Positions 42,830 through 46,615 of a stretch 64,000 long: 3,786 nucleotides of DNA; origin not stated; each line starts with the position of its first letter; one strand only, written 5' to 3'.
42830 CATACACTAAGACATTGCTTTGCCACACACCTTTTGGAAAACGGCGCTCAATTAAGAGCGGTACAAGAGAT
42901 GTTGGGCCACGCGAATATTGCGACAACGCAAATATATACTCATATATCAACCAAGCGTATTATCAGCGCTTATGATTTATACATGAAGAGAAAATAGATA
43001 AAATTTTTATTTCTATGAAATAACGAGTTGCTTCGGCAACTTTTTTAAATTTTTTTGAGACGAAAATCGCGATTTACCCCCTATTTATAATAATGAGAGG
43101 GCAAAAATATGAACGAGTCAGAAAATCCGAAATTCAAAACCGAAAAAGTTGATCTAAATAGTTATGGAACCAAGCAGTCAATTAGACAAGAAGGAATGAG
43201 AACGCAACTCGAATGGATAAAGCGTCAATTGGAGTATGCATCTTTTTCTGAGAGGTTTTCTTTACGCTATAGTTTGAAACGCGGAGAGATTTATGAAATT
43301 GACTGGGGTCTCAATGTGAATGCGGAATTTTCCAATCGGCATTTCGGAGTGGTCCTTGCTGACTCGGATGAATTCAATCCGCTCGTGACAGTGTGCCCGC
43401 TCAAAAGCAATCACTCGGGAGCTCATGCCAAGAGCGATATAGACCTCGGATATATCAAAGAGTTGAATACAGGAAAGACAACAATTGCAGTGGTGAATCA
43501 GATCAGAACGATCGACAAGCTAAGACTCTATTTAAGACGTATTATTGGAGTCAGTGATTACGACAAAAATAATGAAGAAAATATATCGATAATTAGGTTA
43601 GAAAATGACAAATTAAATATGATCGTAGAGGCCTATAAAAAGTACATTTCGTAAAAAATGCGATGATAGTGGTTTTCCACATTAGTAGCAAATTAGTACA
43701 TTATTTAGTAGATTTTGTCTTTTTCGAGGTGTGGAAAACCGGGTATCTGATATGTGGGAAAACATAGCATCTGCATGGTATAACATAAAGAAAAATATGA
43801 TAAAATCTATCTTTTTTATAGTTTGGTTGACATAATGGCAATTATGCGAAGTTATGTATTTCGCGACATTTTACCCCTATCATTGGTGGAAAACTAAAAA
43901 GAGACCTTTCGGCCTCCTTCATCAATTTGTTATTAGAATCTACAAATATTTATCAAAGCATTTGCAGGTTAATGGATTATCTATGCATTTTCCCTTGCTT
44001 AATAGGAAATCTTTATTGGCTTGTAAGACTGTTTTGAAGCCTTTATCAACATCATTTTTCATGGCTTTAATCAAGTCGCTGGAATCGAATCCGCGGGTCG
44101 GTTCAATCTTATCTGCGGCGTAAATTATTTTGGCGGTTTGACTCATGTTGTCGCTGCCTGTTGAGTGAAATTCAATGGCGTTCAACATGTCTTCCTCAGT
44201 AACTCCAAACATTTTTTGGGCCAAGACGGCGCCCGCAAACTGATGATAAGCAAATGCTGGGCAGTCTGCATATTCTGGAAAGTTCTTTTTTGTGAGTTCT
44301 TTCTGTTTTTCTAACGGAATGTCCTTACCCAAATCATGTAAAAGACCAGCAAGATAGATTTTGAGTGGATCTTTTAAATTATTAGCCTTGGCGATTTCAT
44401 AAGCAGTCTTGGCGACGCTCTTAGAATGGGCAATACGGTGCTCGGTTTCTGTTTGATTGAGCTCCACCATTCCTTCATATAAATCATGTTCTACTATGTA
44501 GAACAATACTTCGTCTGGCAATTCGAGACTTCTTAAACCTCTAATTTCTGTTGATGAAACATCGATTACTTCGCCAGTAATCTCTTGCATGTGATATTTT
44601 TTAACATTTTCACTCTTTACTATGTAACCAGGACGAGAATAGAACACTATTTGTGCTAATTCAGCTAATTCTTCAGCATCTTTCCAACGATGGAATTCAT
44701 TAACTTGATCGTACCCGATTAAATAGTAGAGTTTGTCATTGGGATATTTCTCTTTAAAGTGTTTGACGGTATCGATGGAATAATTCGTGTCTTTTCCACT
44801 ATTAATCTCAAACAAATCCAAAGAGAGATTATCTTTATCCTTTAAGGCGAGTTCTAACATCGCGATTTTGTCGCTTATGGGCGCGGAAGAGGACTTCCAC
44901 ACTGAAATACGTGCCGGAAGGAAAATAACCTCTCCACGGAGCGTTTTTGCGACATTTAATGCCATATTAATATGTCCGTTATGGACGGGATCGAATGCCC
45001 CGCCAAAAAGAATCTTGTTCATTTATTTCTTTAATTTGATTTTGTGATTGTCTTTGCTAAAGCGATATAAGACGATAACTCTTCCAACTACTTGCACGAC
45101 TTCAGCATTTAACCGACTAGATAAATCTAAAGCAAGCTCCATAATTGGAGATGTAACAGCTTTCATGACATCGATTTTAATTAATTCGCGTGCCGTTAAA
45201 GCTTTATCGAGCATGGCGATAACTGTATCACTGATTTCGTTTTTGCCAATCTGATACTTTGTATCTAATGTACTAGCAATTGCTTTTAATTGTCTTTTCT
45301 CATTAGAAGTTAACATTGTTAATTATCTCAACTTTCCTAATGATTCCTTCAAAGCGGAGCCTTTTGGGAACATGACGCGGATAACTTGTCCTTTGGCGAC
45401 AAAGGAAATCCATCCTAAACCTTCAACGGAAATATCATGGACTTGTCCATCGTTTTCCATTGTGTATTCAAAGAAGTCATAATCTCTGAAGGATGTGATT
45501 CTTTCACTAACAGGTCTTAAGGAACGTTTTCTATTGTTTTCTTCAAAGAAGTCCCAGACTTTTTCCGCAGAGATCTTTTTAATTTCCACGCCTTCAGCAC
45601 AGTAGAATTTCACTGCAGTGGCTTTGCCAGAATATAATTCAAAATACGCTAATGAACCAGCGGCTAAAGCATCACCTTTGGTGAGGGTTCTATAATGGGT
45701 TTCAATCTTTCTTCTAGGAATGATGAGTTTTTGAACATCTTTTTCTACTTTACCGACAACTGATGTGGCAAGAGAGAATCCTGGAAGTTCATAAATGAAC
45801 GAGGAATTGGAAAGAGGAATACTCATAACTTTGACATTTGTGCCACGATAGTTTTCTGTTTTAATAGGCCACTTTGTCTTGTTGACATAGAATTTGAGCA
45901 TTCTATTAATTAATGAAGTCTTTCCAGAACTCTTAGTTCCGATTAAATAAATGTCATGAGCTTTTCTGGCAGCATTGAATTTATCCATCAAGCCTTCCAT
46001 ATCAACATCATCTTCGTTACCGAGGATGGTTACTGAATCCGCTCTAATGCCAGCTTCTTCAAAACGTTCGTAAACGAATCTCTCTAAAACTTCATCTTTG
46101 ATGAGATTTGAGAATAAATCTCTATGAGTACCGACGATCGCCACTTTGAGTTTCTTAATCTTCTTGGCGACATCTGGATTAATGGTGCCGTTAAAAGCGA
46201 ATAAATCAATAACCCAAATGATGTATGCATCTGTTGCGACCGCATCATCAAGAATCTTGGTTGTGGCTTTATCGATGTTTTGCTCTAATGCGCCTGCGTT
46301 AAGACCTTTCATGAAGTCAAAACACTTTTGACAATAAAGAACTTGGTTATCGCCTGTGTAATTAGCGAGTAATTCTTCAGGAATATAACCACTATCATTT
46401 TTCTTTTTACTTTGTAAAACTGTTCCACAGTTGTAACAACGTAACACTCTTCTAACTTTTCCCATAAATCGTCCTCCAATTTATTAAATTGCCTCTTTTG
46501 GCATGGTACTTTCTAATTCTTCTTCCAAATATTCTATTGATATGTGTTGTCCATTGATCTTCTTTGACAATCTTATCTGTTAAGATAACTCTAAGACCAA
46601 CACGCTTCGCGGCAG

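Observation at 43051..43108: Near-identical 39-nt 5' module placed at the same distance from the start codon of two unrelated toxin-like genes 32 kb apart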

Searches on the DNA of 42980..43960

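Call 75: search_rna_families(source=window, start=42980, end=43960, threshold=evalue, max_evalue=1)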
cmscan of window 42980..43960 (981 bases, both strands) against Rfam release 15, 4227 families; matches with E-value up to 1: 2.
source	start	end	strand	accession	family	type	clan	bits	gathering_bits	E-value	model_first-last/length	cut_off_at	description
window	43797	43933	-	RF01808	MicX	Gene; sRNA;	-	24.3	75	0.005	1-194/194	no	MicX Vibrio cholerae sRNA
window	43020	43161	+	RF02988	GEBRO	Gene; sRNA;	-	19.8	284.7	0.0032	1-350/350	no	GEBRO RNA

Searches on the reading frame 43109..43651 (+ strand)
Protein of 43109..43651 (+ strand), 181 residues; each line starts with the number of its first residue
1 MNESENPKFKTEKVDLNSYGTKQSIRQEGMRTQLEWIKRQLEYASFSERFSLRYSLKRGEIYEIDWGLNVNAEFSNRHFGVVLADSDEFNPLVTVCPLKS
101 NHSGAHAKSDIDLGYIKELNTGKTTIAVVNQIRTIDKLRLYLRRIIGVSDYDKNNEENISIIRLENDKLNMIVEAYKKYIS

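Call 13: search_protein_families(library=pfam, proteins=[window:43109-43651:+], max_evalue=0.01)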
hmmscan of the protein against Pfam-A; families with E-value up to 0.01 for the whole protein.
window:43109-43651:+ (181 aa): 1 family
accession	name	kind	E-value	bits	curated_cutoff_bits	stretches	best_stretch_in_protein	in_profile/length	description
PF02452.23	PemK_toxin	-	2.1e-09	38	23.1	1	57-145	1-90/109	PemK-like, MazF-like toxin of type II toxin-antitoxin system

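Call 14: search_protein_families(library=padloc, proteins=[window:43109-43651:+], max_evalue=0.01)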
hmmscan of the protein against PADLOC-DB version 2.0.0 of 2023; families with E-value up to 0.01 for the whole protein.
window:43109-43651:+ (181 aa): 0 families

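Call 16: find_homologous_proteins(query=window:43109-43651:+)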
Query window:43109-43651:+ (181 aa): 205 proteins with E <= 0.001 among 274 candidates; the best 120 are listed.
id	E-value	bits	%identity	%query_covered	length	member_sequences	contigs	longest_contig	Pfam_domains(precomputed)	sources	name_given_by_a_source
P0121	5.4e-114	396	100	100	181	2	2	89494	PF02452.24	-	-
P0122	1.7e-92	326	80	100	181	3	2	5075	PF02452.24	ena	-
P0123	3.9e-92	325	80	100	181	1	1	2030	PF02452.24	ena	-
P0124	9.1e-92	323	80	100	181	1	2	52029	PF02452.24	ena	-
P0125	1.6e-84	300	75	100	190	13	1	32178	PF02452.24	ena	-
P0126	2.7e-77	276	74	96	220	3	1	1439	PF02452.24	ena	-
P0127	1.6e-75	270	72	96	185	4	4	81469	PF02452.24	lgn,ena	-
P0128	2.5e-75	270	69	96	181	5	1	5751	PF02452.24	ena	-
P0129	3.8e-75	269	70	100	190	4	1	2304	PF02452.24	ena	-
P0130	5.2e-75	269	72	96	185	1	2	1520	PF02452.24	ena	-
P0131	9.2e-75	268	71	96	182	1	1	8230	PF02452.24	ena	-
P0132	3.4e-74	266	70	96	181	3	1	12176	PF02452.24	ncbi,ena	-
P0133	1.0e-73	265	69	96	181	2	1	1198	PF02452.24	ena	-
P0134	1.4e-73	264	71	96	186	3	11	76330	PF02452.24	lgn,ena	-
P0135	2.0e-73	264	70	96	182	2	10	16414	PF02452.24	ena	-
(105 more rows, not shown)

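Call 20: find_related_loci(query=A3, collection=genome_contigs, flank=3000)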
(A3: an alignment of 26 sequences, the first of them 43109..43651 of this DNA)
Query A3 (181 aa) in genome_contigs; peptide patterns used: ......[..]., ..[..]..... (x = any residue, [..] = any of these).
103 stretches matched a pattern; 45 encode a relative of the query (tblastn E <= 1e-3); 45 distinct loci.
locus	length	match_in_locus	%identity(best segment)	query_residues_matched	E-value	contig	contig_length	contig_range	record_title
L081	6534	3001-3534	66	8-181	7e-81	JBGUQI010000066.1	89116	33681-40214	MAG: Bacilli bacterium isolate ruminal_MAG_143 ruminal_MAG_143_contig_0066, whole genome shotgun sequence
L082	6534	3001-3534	65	8-181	1e-77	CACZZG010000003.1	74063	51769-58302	MAG: uncultured Erysipelotrichaceae bacterium isolate RUG13091 genome assembly, contig: RUG13091_asm_3, whole genome sho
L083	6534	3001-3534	65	8-181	1e-75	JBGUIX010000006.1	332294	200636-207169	MAG: Bacilli bacterium isolate ruminal_MAG_317 ruminal_MAG_317_contig_0006, whole genome shotgun sequence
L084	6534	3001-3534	64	8-181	4e-75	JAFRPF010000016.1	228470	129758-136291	MAG: Bacilli bacterium isolate RGIG2675 Goat_Omasum-3__c7676, whole genome shotgun sequence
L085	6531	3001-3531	62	8-181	8e-73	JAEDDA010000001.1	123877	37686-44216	MAG: Bacilli bacterium isolate MAG020 NODE_28_length_123877_cov_12.996366, whole genome shotgun sequence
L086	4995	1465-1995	61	8-181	1e-71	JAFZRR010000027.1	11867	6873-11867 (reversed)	MAG: Bacilli bacterium isolate RGIG8036 Water_buffalos_Rumen-1__c351348, whole genome shotgun sequence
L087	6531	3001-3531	61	8-181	1e-69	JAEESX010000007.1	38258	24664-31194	MAG: Bacillales bacterium isolate Tb.RUG.392 NODE_3685_length_38258_cov_2.504917, whole genome shotgun sequence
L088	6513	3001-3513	55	1-177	1e-61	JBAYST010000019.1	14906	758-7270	MAG: Bacilli bacterium isolate SO_2016_LW2_79 scaffold07972_LW138R_2016, whole genome shotgun sequence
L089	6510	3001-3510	56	8-181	2e-61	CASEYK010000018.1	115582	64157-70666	uncultured bacterium isolate CO.O38.metabat-bins.57 genome assembly, contig: CO.O38.metabat-bins.57.fa_k141_10191194, wh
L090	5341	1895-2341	64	29-181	3e-61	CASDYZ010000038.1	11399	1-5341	uncultured bacterium isolate CO.B40.metabat-bins.178 genome assembly, contig: CO.B40.metabat-bins.178.fa_k141_5830619, w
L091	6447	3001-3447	60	29-176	2e-59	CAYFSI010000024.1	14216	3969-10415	MAG TPA_asm: uncultured Staphylococcaceae bacterium isolate ERP107106_co1_284 genome assembly, contig: NODE_4149_length_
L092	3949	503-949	61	29-176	3e-59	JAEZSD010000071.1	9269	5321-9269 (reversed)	MAG: Bacillota bacterium isolate OH_PDB_214 k127_776253, whole genome shotgun sequence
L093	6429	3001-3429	60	29-177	6e-59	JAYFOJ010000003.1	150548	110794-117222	MAG: Erysipelotrichaceae bacterium isolate 5L_41 c_5L_000000083202, whole genome shotgun sequence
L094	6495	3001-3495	53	2-177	5e-59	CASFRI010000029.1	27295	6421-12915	uncultured bacterium isolate SI.B22.metabat-bins.159 genome assembly, contig: SI.B22.metabat-bins.159.fa_k141_220495, wh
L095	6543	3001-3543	55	1-181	6e-59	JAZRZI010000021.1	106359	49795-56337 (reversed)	MAG: Bacilli bacterium isolate T1900044948_TA20190001.MAGScoT_cleanbin_000043 SGB_3510_k141_340357, whole genome shotgun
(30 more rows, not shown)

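Call 44: search_protein_families(library=ncbifam, proteins=[window:43109-43651:+], max_evalue=1)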
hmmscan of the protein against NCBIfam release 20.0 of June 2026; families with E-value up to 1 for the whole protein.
window:43109-43651:+ (181 aa): 1 family
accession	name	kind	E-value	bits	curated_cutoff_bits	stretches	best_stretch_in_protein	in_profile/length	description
NF052489.1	TAtMazFAgrob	equivalog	0.00011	21.9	150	1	57-137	7-84/118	type II toxin-antitoxin system toxin MazF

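Call 45: search_solved_structures(query=A3, max_evalue=0.01, show_alignments=1)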
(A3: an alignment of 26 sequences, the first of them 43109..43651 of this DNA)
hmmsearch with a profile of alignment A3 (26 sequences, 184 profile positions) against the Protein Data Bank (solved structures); distinct sequences matched with E-value up to 0.01: 8.
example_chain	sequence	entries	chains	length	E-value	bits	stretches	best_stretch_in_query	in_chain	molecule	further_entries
7bxy_A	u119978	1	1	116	0.00095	21.9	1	51-138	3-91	mRNA interferase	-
4hke_A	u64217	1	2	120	0.00097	21.8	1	51-138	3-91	Addiction module toxin component PemK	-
2mf2_A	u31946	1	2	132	0.0033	20.1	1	52-145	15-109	mRNA interferase MazF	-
4mzm_A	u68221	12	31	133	0.0033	20.1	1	51-145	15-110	mRNA interferase MazF | MazF mRNA interferase | Endoribonuclease MazF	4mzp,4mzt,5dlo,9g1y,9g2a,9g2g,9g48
4mdx_A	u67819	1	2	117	0.0046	19.6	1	51-150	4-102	mRNA interferase EndoA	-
4of1_A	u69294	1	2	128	0.005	19.5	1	78-145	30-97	mRNA interferase MazF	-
1ne8_A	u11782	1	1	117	0.005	19.5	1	51-150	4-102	conserved hypothetical protein YDCE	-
4me7_A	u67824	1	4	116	0.005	19.5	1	51-150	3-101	mRNA interferase EndoA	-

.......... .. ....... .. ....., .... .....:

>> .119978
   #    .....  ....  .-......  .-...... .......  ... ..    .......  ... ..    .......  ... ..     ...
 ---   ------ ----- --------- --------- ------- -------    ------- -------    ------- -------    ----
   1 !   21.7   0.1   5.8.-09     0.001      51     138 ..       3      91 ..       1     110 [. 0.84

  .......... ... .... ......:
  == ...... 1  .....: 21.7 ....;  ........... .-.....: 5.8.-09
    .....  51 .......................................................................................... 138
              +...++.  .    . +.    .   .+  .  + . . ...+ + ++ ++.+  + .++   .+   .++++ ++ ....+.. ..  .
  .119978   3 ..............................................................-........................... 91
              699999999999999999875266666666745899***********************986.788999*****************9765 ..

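Call 48: find_encoding_contigs(protein=P0121, flank=1500, max_places=4)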
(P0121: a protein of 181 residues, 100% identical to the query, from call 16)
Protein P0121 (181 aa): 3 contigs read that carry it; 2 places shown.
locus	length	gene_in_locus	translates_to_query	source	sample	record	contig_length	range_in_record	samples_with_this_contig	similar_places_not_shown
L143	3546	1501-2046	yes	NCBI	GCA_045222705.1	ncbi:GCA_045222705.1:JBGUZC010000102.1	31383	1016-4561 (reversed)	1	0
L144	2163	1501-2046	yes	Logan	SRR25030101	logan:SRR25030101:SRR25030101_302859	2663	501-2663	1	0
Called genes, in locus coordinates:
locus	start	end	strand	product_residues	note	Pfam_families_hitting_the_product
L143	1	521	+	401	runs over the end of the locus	PF00817:IMS, PF11798:IMS_HHH (weak), PF11799:IMS_C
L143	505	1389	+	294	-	PF02899:Phage_int_SAM_1, PF00589:Phage_integrase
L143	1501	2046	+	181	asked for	PF02452:PemK_toxin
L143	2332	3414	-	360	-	PF01467:CTP_transf_like, PF08668:HDOD (weak), PF01966:HD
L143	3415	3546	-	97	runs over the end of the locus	PF01985:CRS1_YhbY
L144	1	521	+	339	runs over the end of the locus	?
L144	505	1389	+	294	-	PF02899:Phage_int_SAM_1, PF00589:Phage_integrase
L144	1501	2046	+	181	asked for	PF02452:PemK_toxin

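Call 49: find_encoding_contigs(protein=P0124, flank=1500, max_places=4)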
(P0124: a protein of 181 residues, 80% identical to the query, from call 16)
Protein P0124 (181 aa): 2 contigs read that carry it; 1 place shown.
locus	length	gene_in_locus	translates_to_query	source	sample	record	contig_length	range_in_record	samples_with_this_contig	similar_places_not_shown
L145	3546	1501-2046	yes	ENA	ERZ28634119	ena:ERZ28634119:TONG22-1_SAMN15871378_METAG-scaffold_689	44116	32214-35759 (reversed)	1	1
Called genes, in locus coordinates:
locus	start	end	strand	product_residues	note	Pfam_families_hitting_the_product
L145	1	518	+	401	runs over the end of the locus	PF00817:IMS, PF11799:IMS_C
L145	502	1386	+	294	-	PF02899:Phage_int_SAM_1, PF13495:Phage_int_SAM_4 (faint), PF00589:Phage_integrase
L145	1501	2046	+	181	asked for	PF02452:PemK_toxin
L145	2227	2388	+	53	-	-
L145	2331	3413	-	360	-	PF01467:CTP_transf_like, PF08668:HDOD (weak), PF01966:HD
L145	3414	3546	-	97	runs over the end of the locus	PF01985:CRS1_YhbY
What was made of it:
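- The recombinase is XerD-like and follows dinB in relatives (calls 48, 49).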

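Call 67: predict_structure(alignment_id=A3)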
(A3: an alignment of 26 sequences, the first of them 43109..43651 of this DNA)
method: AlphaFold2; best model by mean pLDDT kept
length: 181 residues; sequences in the alignment: 26
mean_pLDDT: 72.4   pTM: 0.63
mean pLDDT of the five models: 72.4, 71.0, 70.2, 69.6, 67.3
residues with pLDDT >= 90: 47; 70-90: 52; 50-70: 58; < 50: 24
segments of 3 or more residues with pLDDT < 50: 1-11, 13-20
pLDDT, mean of each block of 10 residues (from residue 1): 43 45 57 68 58 78 73 67 86 89 85 88 90 81 55 55 92 92 87
secondary structure, 60 per line:
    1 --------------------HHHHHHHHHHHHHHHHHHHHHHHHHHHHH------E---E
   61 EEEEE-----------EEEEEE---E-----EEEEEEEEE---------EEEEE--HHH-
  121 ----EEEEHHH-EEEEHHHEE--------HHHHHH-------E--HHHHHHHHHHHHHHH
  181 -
elements in order: H21-49 E60-65 E77-82 E92-100 E110-114 E125-128 E133-136 H150-155 H166-180

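Call 70: fold_search(model_id=the predicted structure, library=pdb)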
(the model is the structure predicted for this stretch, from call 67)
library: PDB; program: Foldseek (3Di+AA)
matches with E <= 10: 261; with E <= 0.001: 76
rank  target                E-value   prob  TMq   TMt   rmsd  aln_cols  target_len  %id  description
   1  4mzp_B                9.2e-07  1.00  0.50  0.76   3.0       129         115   19  MazF from S. aureus crystal form III, C2221, 2.7 A (released 2014-05-21)
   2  4mzp_C                1.7e-06  1.00  0.49  0.76   3.1       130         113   18  MazF from S. aureus crystal form III, C2221, 2.7 A (released 2014-05-21)
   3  4mzp_A                2.6e-06  1.00  0.51  0.77   2.9       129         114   19  MazF from S. aureus crystal form III, C2221, 2.7 A (released 2014-05-21)
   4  4hke_A                3.1e-06  1.00  0.48  0.70   3.5       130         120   20  Crystal Structure of MoxT of Bacillus anthracis (released 2013-11-13)
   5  9g7k_E                3.7e-06  1.00  0.52  0.76   3.0       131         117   20  Staphylococcus aureus MazF in complex with Nanobody 12 (released 2024-07-31)
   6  4mzp_E                3.7e-06  1.00  0.48  0.76   3.3       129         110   19  MazF from S. aureus crystal form III, C2221, 2.7 A (released 2014-05-21)
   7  4of1_A                4.4e-06  1.00  0.51  0.76   2.9       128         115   19  crystal structure of toxin from staphylococcus aureus Mu50 (released 2015-01-14)
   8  4mzm_A                4.9e-06  1.00  0.50  0.76   2.9       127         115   20  MazF from S. aureus crystal form I, P212121, 2.1 A (released 2014-05-28)
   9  1ne8                  4.9e-06  1.00  0.50  0.75   3.2       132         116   19  YDCE protein from Bacillus subtilis (released 2003-01-14)
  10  9g2a_B                5.8e-06  1.00  0.50  0.76   3.1       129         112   19  Staphylococcus aureus MazF in complex with nanobody 4 (released 2024-07-17)
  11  4me7_B                5.8e-06  1.00  0.44  0.70   3.8       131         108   19  Crystal structure of Bacillus subtilis toxin MazF in complex with cognate antitoxin MazE (released 2013-10-23)
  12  9g7k_B                6.2e-06  1.00  0.51  0.74   3.1       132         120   18  Staphylococcus aureus MazF in complex with Nanobody 12 (released 2024-07-31)
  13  4mdx_A                6.6e-06  1.00  0.49  0.73   3.4       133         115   20  Crystal structure of Bacillus subtilis MazF in complex with RNA (released 2013-10-23)
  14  9g7k_A                7.4e-06  1.00  0.52  0.75   3.0       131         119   20  Staphylococcus aureus MazF in complex with Nanobody 12 (released 2024-07-31)
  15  4mzm_B                7.8e-06  1.00  0.49  0.78   2.7       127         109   19  MazF from S. aureus crystal form I, P212121, 2.1 A (released 2014-05-28)
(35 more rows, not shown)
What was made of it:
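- On Type II MazEF toxin-antitoxin module: The fold is met (calls 13, 45, 70).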

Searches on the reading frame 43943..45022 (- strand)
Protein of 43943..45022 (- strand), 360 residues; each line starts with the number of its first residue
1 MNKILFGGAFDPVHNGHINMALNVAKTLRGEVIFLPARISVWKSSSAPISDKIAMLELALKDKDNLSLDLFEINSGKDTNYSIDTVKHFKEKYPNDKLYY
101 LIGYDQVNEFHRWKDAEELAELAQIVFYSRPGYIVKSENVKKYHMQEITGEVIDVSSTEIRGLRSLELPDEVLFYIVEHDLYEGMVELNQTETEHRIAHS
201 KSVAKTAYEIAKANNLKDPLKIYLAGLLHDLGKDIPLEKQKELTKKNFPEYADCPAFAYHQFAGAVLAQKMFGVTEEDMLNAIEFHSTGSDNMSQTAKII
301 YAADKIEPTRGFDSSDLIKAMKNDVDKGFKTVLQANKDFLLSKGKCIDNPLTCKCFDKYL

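Call 13: search_protein_families(library=pfam, proteins=[window:43943-45022:-], max_evalue=0.01)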
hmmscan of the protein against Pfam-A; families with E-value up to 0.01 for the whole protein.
window:43943-45022:- (360 aa): 3 families
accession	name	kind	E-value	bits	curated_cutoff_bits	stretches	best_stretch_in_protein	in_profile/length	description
PF01467.32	CTP_transf_like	-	3.3e-18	66.6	21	1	5-161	1-131/133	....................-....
PF01966.28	HD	-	9e-17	61.9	22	1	196-307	1-114/116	HD domain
PF08668.18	HDOD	-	1.6e-06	28.2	22.9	1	189-242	88-141/196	HDOD domain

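Call 14: search_protein_families(library=padloc, proteins=[window:43943-45022:-], max_evalue=0.01)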
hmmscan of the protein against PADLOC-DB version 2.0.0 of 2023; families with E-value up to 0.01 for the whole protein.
window:43943-45022:- (360 aa): 6 families
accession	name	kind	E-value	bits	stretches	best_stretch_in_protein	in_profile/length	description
PDLC01765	Cas3c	-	8.8e-06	22.9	1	194-298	21-102/612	-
PDLC00940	Cas3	-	2.1e-05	22.8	1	198-277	3-81/178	CRISPR-associated endonuclease Cas3-HD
PDLC01254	Cas3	-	3.1e-05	22.2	1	194-306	7-107/164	CAS-I; effector_G3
PDLC01766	Cas3c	-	7.6e-05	19.1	1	191-325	336-444/1009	-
PDLC01293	Cas10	-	0.00026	18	1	223-309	2-74/577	CAS-III; effector_LS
PDLC01769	Cas3g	-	0.003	14.3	1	198-234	661-699/836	-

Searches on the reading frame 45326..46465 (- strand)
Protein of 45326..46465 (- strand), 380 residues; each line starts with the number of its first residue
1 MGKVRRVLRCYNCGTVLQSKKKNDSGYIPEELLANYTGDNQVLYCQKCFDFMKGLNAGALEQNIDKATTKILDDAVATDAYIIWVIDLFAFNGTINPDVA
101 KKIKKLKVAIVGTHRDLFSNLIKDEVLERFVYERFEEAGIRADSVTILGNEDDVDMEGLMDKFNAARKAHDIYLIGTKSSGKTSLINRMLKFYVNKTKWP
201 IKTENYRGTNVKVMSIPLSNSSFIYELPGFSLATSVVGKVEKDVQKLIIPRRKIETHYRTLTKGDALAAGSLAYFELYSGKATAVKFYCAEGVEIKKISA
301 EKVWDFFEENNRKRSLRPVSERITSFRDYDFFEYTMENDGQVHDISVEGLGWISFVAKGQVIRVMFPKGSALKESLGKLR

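Call 13: search_protein_families(library=pfam, proteins=[window:45326-46465:-], max_evalue=0.01)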
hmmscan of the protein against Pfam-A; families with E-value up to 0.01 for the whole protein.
window:45326-46465:- (380 aa): 2 families
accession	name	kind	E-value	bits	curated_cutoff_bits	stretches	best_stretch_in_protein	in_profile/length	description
PF21516.2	YqeH-like_C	-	4.4e-06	27.6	27.7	1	286-370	5-87/95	YqeH-like, C-terminal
PF01926.29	MMR_HSR1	-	0.0005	20.6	21.9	1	172-236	2-57/113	50S ribosome-binding GTPase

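Call 14: search_protein_families(library=padloc, proteins=[window:45326-46465:-], max_evalue=0.01)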
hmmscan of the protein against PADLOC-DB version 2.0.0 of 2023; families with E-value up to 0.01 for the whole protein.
window:45326-46465:- (380 aa): 0 families
